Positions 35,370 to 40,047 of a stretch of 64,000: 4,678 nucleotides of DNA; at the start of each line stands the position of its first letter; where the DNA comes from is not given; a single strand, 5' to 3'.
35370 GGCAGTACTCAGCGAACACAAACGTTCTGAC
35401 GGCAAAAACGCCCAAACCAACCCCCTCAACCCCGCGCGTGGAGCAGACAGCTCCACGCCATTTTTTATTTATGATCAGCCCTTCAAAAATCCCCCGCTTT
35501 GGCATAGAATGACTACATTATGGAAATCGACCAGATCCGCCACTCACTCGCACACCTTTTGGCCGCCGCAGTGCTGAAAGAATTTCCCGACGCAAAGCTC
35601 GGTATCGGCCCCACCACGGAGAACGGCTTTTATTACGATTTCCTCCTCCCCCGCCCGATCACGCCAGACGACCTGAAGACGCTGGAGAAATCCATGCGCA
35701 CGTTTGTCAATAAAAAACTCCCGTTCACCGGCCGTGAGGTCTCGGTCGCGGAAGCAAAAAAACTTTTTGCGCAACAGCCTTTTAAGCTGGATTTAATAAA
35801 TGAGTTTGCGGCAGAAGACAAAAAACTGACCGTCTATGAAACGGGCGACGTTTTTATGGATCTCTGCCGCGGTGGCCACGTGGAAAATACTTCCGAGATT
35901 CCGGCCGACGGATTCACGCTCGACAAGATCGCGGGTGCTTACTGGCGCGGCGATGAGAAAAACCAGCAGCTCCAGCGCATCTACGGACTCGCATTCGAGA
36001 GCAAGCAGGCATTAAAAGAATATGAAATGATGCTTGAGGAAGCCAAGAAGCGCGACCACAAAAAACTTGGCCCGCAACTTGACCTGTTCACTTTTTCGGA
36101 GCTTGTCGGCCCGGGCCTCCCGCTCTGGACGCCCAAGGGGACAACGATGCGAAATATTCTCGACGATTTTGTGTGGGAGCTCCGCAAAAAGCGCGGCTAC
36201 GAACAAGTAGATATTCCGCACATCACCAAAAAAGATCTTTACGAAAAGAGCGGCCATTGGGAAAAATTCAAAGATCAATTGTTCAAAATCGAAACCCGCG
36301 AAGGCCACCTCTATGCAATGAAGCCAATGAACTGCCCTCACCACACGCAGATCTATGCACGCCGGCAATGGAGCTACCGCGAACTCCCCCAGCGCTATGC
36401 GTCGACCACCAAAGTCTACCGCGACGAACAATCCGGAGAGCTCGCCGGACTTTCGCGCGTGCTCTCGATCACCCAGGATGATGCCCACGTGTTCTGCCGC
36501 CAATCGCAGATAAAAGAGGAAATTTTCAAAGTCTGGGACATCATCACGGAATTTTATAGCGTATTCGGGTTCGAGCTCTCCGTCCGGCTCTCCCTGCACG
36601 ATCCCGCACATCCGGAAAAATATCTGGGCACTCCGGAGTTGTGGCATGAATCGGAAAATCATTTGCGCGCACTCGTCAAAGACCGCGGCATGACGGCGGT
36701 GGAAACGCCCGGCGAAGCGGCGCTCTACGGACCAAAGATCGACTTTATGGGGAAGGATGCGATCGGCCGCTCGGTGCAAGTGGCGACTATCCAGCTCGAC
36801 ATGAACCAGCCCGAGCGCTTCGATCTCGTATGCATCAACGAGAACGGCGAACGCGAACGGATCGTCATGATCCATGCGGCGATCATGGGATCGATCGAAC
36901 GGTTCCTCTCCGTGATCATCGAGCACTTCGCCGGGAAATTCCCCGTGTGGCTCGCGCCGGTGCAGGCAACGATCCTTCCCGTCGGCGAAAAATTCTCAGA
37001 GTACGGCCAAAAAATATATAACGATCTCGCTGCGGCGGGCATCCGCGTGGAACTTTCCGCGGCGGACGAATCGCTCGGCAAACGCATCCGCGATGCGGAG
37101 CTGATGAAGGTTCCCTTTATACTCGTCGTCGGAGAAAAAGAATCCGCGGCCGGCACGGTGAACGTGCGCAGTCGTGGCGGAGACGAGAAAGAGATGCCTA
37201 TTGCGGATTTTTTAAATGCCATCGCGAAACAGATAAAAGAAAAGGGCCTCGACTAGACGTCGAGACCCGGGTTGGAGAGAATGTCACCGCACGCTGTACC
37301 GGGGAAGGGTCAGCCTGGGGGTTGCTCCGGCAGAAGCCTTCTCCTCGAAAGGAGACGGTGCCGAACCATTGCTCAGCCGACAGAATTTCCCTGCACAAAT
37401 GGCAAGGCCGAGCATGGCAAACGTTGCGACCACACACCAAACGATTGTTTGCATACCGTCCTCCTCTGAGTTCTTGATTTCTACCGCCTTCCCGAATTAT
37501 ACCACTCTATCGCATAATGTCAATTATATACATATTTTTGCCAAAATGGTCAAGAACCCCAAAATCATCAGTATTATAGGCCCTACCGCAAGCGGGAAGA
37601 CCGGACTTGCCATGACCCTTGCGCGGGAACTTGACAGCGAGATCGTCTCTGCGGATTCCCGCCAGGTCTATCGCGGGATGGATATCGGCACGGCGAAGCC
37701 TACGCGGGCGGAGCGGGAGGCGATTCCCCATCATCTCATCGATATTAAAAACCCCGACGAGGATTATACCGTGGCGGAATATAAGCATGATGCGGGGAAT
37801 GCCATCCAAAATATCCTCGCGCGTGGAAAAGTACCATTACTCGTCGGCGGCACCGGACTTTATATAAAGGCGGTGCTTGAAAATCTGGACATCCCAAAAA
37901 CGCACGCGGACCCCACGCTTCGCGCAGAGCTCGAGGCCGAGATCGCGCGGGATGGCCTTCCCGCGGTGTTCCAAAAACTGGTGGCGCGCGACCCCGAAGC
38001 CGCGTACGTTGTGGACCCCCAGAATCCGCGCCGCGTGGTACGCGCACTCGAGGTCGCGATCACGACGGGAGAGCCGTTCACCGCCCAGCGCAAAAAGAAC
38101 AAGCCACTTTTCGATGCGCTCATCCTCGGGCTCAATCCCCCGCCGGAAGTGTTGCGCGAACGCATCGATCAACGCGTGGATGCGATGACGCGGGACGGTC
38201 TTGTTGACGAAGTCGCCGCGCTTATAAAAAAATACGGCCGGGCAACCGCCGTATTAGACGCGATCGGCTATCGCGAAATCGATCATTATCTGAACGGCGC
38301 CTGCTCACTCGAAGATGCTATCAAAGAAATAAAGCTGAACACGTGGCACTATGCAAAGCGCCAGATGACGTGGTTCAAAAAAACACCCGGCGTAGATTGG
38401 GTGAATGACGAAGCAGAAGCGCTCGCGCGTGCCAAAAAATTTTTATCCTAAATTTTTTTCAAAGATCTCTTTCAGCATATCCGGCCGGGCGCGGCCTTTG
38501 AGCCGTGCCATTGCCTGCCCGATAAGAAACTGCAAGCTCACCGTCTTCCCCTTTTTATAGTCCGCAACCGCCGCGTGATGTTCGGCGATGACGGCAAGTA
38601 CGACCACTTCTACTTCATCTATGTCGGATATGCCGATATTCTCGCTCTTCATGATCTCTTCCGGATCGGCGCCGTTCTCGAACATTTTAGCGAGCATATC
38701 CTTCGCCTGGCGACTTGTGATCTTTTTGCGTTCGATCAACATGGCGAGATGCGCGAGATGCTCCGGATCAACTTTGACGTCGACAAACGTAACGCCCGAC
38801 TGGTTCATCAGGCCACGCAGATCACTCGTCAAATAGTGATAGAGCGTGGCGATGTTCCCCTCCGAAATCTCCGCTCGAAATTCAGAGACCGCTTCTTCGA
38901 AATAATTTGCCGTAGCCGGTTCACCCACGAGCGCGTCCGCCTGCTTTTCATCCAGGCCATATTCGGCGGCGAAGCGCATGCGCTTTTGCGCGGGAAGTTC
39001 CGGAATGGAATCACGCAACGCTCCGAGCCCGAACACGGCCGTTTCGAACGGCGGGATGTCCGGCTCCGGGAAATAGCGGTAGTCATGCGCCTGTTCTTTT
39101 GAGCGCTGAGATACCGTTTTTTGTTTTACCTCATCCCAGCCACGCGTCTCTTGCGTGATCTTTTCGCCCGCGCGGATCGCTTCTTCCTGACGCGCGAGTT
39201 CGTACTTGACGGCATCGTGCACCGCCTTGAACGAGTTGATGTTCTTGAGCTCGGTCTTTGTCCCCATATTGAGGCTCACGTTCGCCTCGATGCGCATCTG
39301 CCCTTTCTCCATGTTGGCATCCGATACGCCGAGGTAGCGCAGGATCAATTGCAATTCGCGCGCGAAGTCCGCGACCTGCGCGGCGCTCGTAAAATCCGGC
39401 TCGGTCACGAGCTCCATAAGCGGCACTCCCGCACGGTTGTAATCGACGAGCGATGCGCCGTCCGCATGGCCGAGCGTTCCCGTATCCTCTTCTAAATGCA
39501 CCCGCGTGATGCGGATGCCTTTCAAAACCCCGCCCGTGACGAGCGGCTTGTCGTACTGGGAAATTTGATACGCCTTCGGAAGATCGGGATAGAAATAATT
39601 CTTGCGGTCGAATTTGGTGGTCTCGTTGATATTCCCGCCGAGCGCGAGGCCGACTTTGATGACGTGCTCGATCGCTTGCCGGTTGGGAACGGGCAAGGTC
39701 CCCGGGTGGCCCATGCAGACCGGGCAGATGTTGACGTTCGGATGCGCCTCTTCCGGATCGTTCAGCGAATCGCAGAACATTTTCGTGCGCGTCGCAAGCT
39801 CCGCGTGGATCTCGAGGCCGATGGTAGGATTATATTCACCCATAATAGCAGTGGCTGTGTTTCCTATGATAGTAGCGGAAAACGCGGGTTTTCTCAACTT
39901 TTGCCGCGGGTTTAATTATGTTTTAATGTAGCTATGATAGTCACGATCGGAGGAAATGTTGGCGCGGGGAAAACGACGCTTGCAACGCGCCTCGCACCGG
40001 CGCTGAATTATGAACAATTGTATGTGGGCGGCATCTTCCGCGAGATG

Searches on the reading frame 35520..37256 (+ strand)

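Call 66: search_protein_families(library=pfam, proteins=[window:35520-37256:+], max_evalue=0.01)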
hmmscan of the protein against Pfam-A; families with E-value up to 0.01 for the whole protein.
window:35520-37256:+ (578 aa): 3 families
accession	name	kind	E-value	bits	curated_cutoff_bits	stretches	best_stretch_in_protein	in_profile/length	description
PF00587.30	tRNA-synt_2b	-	1.1e-41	143.4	29.3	1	255-470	1-179/179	tRNA synthetase class II core domain (G, H, P, S and T)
PF03129.25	HGTP_anticodon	-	1.9e-24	86.1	21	1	482-570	1-93/94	Anticodon binding domain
PF07973.19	tRNA_SAD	-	2.4e-12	47.1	24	1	103-155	1-44/44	Threonyl and Alanyl tRNA synthetase second additional domain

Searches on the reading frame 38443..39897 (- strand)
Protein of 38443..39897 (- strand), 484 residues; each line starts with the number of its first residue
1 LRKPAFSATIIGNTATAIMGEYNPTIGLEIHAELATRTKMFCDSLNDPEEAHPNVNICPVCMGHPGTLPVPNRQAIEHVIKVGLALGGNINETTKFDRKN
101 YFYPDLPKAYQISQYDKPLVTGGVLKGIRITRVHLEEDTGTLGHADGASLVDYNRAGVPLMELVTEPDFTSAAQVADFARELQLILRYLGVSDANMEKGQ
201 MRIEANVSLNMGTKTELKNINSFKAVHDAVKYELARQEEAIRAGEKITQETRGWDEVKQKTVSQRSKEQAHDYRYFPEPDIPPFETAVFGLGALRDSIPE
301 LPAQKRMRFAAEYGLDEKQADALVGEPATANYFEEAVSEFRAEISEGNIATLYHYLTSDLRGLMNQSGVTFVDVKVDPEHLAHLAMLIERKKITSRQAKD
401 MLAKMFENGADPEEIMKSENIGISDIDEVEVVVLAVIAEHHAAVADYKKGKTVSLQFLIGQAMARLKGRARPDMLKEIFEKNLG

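Call 66: search_protein_families(library=pfam, proteins=[window:38443-39897:-], max_evalue=0.01)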
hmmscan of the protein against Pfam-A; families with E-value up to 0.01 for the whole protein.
window:38443-39897:- (484 aa): 2 families
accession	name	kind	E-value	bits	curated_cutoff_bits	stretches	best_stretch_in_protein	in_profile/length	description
PF02934.20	GatB_N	-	4.2e-104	348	23.4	1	25-285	2-270/277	GatB/GatE catalytic domain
PF02637.23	GatB_Yqey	-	1.4e-33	116.3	27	1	333-483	3-148/148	GatB domain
